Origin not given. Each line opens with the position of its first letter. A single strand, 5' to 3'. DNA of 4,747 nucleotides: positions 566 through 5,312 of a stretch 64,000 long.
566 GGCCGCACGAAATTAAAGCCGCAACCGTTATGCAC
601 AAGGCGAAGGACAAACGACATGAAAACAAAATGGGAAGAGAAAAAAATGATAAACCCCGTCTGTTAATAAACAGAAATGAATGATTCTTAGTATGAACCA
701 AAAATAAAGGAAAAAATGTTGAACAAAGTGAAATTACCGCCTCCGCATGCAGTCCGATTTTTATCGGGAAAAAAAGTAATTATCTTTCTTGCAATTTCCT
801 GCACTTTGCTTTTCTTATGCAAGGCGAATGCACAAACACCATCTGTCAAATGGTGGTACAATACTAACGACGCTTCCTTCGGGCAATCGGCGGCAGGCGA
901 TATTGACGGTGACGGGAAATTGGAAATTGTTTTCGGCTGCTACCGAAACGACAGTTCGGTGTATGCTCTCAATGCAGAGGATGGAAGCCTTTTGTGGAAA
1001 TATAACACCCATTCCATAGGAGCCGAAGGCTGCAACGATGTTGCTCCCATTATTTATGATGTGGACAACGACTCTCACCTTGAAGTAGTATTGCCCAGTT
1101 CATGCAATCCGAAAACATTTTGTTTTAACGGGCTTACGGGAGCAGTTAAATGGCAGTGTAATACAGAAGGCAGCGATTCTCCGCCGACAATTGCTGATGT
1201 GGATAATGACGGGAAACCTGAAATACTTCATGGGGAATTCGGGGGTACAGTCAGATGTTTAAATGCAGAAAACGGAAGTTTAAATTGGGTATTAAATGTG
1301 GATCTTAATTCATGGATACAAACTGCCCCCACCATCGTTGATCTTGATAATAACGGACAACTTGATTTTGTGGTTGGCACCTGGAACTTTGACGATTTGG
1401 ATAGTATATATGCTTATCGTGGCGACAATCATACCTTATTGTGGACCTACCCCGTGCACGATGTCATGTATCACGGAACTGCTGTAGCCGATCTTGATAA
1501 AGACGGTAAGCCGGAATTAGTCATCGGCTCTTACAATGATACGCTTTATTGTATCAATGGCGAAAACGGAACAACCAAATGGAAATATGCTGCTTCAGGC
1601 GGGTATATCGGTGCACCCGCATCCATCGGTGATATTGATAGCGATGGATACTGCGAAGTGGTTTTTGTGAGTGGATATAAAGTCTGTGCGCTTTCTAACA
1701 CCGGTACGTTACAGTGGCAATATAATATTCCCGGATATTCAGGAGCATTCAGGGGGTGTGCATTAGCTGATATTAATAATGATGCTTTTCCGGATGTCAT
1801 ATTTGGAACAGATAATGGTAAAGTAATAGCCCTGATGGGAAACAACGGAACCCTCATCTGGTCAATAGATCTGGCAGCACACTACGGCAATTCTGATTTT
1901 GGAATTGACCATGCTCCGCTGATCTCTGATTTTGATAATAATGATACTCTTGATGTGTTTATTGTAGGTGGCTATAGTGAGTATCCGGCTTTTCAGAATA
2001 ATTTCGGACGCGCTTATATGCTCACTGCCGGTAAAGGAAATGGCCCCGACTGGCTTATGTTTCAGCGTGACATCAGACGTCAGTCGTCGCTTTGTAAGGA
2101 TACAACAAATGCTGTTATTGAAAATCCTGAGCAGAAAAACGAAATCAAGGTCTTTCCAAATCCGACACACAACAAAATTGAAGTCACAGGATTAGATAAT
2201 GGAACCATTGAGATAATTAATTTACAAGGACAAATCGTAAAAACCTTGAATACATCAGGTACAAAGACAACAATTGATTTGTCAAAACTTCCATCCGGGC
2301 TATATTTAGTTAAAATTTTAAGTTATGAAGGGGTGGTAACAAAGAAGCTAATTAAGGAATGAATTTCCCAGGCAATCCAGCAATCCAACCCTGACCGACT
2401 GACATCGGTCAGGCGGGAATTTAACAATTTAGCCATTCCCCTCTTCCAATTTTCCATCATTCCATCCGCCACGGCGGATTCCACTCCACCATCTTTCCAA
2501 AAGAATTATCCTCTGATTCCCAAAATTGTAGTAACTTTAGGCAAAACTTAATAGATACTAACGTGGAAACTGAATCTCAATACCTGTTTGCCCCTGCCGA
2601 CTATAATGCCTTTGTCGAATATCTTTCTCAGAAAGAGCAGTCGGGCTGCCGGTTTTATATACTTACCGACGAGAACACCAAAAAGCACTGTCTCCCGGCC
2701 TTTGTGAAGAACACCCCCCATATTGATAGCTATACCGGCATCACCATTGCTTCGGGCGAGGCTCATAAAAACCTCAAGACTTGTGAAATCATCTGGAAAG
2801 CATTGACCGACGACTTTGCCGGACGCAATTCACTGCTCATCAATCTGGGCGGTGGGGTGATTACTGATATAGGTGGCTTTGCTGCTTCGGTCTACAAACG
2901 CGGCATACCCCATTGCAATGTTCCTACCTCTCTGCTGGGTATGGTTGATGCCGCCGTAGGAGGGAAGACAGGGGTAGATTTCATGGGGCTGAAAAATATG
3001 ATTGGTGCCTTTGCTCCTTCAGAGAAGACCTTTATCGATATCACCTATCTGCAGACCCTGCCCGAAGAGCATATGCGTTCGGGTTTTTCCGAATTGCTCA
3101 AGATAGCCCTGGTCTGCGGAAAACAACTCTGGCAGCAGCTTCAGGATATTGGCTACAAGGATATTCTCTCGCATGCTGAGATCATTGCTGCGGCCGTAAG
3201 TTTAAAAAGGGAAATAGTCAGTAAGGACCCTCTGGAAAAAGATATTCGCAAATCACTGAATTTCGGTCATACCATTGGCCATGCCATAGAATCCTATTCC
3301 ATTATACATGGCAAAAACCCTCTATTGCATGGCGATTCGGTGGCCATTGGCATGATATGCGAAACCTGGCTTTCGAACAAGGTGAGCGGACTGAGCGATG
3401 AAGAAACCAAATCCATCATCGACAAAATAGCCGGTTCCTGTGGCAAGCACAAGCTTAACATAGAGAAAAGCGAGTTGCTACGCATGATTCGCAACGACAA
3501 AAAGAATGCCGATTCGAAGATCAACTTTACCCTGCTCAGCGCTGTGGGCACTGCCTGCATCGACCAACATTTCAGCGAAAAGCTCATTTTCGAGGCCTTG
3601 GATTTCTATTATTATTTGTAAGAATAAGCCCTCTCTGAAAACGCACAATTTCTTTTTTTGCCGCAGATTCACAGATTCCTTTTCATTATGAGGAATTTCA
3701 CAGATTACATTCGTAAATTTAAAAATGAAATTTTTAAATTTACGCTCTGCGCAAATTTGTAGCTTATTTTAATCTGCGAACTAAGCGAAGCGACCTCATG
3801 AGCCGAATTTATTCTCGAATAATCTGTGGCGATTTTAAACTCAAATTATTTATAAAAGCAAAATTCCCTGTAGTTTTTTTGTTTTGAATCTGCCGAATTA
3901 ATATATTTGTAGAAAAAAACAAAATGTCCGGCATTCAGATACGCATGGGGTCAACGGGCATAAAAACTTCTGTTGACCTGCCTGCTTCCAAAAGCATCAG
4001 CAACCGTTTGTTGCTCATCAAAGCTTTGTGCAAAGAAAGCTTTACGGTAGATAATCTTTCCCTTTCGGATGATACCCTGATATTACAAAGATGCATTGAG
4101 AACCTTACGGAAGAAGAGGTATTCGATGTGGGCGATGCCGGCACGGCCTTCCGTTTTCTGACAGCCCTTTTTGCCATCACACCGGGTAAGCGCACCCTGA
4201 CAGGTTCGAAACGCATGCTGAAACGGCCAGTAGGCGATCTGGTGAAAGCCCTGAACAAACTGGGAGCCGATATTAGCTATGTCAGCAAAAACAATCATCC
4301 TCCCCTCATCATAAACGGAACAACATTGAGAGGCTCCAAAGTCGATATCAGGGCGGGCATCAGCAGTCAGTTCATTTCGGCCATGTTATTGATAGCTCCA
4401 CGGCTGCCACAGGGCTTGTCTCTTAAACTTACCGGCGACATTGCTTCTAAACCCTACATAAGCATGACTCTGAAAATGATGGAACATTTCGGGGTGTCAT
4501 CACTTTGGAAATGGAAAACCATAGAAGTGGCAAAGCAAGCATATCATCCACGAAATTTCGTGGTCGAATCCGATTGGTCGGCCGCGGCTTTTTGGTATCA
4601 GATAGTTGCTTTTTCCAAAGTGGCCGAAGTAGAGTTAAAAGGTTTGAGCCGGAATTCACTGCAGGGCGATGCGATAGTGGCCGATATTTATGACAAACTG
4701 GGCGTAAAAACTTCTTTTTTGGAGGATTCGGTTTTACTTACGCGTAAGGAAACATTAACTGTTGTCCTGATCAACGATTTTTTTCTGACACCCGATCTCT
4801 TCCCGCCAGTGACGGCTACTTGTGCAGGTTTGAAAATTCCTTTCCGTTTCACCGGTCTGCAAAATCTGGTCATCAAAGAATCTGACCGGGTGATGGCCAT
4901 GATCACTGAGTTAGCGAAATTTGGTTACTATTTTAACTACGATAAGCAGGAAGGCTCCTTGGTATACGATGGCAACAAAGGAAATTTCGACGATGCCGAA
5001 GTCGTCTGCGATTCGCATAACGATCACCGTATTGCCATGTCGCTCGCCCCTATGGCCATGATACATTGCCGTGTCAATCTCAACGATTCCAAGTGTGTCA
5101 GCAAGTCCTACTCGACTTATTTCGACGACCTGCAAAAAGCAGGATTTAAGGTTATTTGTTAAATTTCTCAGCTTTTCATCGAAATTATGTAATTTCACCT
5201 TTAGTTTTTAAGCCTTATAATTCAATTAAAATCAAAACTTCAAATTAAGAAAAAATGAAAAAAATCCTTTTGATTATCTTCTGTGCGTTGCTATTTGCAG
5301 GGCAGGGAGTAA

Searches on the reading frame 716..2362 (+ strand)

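Call 65: search_protein_families(library=pfam, proteins=[window:716-2362:+], max_evalue=0.00001)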
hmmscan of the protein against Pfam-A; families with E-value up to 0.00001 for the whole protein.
window:716-2362:+ (548 aa): 8 families
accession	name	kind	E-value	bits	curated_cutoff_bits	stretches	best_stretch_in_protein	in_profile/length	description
PF13517.12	FG-GAP_3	-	2.6e-31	108.4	26.9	5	209-270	1-61/61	FG-GAP-like repeat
PF13570.13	Beta-prop_ACSF4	-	2.1e-23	83.7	133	1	105-393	3-260/329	Beta-alanine-activating enzyme, beta-propeller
PF13360.13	PQQ_2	-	2.4e-21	76.9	27.6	1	266-423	34-181/233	Outer membrane protein assembly factor BamB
PF25292.1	Beta-prop_CGLA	-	2.1e-18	67.3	26.8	1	240-294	19-72/316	Lambda-carrageenase beta-propeller domain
PF01839.29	FG-GAP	-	6.8e-16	58.2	22.1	0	255-281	5-27/37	FG-GAP repeat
PF18962.6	Por_Secre_tail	-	9.7e-15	55.1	27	1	479-546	1-74/75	Secretion system C-terminal sorting domain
PF23727.1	Beta-prop_FAM234A_B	-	8.8e-08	31.5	26.4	0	231-319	54-148/467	FAM234A/B beta-propeller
PF14783.12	BBS2_Mid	-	2.9e-06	27.8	27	0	256-283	3-30/108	Ciliary BBSome complex subunit 2, middle region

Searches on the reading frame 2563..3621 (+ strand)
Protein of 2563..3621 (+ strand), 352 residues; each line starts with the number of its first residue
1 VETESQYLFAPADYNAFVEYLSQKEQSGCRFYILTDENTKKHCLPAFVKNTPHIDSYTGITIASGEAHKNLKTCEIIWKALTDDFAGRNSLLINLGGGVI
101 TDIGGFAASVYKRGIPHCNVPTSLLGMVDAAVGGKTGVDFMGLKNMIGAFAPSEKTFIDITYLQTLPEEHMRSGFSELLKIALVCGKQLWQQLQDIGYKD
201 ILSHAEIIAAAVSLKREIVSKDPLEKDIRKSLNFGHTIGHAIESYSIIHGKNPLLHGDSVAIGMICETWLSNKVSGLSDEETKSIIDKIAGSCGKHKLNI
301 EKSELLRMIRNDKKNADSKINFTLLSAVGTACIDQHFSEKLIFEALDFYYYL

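Call 65: search_protein_families(library=pfam, proteins=[window:2563-3621:+], max_evalue=0.00001)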
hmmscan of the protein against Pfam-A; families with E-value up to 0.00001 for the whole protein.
window:2563-3621:+ (352 aa): 2 families
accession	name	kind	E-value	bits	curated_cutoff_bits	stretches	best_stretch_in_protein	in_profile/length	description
PF01761.26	DHQ_synthase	-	4.2e-40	136.4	24.2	1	60-172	2-114/115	3-dehydroquinate synthase N-terminal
PF24621.2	DHQS_C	-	2.4e-29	102.6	27.6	1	174-315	1-144/144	3-dehydroquinate synthase C-terminal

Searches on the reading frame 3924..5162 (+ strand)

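Call 65: search_protein_families(library=pfam, proteins=[window:3924-5162:+], max_evalue=0.00001)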
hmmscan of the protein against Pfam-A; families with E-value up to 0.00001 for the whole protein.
window:3924-5162:+ (412 aa): 1 family
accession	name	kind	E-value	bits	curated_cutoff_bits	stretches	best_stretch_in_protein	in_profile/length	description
PF00275.25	EPSP_synthase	-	8.2e-72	242.6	22.8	1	61-403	78-417/417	EPSP synthase (3-phosphoshikimate 1-carboxyvinyltransferase)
